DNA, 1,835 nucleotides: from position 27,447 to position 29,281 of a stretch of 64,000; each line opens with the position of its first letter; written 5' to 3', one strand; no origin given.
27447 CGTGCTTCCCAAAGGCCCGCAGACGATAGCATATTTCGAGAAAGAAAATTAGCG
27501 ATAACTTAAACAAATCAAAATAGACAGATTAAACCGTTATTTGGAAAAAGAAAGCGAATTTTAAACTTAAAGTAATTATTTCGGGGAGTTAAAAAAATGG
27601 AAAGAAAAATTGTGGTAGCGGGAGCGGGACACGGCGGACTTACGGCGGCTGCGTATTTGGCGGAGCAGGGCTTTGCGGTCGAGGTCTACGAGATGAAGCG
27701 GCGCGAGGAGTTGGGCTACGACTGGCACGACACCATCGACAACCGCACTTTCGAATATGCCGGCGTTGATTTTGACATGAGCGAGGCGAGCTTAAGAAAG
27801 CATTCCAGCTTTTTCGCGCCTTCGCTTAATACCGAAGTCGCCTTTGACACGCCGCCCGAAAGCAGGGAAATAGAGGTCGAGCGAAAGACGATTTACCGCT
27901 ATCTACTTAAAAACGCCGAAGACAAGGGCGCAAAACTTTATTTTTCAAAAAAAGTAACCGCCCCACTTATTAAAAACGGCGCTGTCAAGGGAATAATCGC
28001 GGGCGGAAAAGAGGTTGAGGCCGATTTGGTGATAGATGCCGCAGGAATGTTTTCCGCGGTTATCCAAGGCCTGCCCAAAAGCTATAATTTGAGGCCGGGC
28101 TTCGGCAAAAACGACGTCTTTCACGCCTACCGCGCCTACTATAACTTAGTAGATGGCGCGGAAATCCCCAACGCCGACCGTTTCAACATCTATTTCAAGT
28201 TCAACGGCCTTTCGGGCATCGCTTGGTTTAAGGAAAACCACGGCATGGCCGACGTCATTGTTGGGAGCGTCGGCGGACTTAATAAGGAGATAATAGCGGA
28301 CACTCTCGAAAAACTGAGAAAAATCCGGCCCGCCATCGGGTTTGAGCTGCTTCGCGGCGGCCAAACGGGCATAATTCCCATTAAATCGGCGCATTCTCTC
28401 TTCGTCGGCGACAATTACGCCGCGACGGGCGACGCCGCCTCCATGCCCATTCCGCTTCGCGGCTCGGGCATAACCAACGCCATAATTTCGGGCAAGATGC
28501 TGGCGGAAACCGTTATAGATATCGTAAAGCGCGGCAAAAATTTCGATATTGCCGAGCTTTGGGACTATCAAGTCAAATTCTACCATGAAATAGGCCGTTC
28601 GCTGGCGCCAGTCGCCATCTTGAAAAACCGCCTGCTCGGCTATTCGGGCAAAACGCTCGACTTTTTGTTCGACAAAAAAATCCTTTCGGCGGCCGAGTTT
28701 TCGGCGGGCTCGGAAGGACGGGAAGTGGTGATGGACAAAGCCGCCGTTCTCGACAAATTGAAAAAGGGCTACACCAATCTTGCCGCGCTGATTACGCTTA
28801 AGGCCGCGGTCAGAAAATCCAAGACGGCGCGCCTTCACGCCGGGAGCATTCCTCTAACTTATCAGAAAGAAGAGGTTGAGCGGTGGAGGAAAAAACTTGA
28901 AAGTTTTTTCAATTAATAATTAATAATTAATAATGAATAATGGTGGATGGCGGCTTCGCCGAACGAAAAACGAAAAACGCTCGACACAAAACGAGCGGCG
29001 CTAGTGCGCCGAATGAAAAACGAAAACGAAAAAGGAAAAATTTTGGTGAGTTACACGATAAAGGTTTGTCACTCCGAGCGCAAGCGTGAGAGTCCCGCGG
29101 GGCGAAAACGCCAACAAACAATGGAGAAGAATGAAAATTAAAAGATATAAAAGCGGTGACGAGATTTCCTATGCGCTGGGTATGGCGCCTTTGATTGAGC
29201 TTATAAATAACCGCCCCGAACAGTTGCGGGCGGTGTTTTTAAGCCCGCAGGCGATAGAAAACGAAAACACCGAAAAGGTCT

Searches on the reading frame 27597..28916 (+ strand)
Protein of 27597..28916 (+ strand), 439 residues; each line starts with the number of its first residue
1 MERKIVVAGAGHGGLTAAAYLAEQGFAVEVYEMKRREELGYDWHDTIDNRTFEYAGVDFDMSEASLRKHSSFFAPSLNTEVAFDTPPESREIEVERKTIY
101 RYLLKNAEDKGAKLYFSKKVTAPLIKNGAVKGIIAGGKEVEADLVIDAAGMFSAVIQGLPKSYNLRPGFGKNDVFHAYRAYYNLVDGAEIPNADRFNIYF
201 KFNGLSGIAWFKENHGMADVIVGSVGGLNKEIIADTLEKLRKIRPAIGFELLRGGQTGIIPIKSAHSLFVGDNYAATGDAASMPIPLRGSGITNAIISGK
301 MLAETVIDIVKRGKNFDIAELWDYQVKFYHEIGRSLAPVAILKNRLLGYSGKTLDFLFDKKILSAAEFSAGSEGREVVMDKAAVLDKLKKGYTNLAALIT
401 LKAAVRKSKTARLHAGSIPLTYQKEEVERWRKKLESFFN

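Call 42: find_encoding_contigs(protein=window:27597-28916:+, flank=10000, max_places=10)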
Protein window:27597-28916:+ (439 aa): 21 contigs read that carry it; 10 places shown.
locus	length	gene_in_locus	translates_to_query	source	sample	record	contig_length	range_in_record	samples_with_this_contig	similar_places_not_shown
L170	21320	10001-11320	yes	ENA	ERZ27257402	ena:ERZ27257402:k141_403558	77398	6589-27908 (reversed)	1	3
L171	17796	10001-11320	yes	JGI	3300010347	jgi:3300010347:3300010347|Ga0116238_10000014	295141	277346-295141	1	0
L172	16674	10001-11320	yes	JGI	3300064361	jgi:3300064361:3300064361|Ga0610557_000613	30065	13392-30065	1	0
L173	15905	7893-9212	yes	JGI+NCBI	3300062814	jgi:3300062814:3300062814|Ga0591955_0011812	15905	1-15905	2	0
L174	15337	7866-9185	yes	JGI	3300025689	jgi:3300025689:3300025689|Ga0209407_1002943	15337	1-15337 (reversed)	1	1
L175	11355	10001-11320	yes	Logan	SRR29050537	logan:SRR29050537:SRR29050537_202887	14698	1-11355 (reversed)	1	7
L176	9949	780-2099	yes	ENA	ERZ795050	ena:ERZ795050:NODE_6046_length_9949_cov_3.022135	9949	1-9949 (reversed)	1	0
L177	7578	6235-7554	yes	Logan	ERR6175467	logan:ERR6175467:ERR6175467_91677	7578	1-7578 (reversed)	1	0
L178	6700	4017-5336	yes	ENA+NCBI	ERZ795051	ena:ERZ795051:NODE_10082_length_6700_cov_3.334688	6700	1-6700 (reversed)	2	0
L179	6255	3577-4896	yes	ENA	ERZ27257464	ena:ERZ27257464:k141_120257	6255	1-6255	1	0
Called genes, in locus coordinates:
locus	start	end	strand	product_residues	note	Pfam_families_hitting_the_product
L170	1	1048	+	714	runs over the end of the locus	PF02837:Glyco_hydro_2_N, PF00703:Glyco_hydro_2, PF02836:Glyco_hydro_2_C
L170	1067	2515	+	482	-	PF13347:MFS_2, PF07690:MFS_1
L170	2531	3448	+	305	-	PF00135:COesterase, PF20434:BD-FAE, PF07859:Abhydrolase_3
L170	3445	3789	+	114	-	-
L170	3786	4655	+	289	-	PF00037:Fer4 (faint), PF12838:Fer4_7 (weak), PF13187:Fer4_9 (weak), PF13237:Fer4_10 (weak), PF14697:Fer4_21 (weak)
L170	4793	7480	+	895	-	PF17167:Glyco_hydro_94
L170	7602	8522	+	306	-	PF00561:Abhydrolase_1, PF12146:Hydrolase_4, PF12697:Abhydrolase_6 (weak), PF00326:Peptidase_S9 (faint)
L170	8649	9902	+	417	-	PF09861:Lar_N, PF21113:LarA_C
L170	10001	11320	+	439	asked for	PF01494:FAD_binding_3 (weak), PF07992:Pyr_redox_2 (faint), PF13450:NAD_binding_8 (weak), PF01266:DAO, PF04820:Trp_halogenase (weak)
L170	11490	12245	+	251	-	PF00588:SpoU_methylase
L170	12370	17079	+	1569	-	PF09479:Flg_new, PF18657:YDG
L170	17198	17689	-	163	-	PF02915:Rubrerythrin, PF21349:RUBY_RBDX (faint)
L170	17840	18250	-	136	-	PF01475:FUR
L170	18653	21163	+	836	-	PF00122:E1-E2_ATPase, PF00702:Hydrolase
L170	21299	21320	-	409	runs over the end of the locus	-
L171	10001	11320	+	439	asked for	PF01494:FAD_binding_3 (weak), PF07992:Pyr_redox_2 (faint), PF13450:NAD_binding_8 (weak), PF01266:DAO, PF04820:Trp_halogenase (weak)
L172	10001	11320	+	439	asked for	PF01494:FAD_binding_3 (weak), PF07992:Pyr_redox_2 (faint), PF13450:NAD_binding_8 (weak), PF01266:DAO, PF04820:Trp_halogenase (weak)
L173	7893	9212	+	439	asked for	PF01494:FAD_binding_3 (weak), PF07992:Pyr_redox_2 (faint), PF13450:NAD_binding_8 (weak), PF01266:DAO, PF04820:Trp_halogenase (weak)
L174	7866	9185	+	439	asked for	PF01494:FAD_binding_3 (weak), PF07992:Pyr_redox_2 (faint), PF13450:NAD_binding_8 (weak), PF01266:DAO, PF04820:Trp_halogenase (weak)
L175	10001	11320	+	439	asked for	PF01494:FAD_binding_3 (weak), PF07992:Pyr_redox_2 (faint), PF13450:NAD_binding_8 (weak), PF01266:DAO, PF04820:Trp_halogenase (weak)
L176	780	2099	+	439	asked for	PF01494:FAD_binding_3 (weak), PF07992:Pyr_redox_2 (faint), PF13450:NAD_binding_8 (weak), PF01266:DAO, PF04820:Trp_halogenase (weak)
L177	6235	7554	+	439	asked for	PF01494:FAD_binding_3 (weak), PF07992:Pyr_redox_2 (faint), PF13450:NAD_binding_8 (weak), PF01266:DAO, PF04820:Trp_halogenase (weak)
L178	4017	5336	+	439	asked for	PF01494:FAD_binding_3 (weak), PF07992:Pyr_redox_2 (faint), PF13450:NAD_binding_8 (weak), PF01266:DAO, PF04820:Trp_halogenase (weak)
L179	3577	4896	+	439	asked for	PF01494:FAD_binding_3 (weak), PF07992:Pyr_redox_2 (faint), PF13450:NAD_binding_8 (weak), PF01266:DAO, PF04820:Trp_halogenase (weak)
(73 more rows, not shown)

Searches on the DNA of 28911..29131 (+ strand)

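Call 81: search_dna_similar(query=window:28911-29131:+, collection=plasmids, mode=distant, max_evalue=0.01, max_rows=10)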
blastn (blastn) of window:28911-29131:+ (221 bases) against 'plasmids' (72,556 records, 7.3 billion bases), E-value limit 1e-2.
No match.

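Call 82: search_dna_similar(query=window:28911-29131:+, collection=phages, mode=distant, max_evalue=0.01, max_rows=10)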
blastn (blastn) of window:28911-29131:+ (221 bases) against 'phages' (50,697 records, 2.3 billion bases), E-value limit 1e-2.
No match.
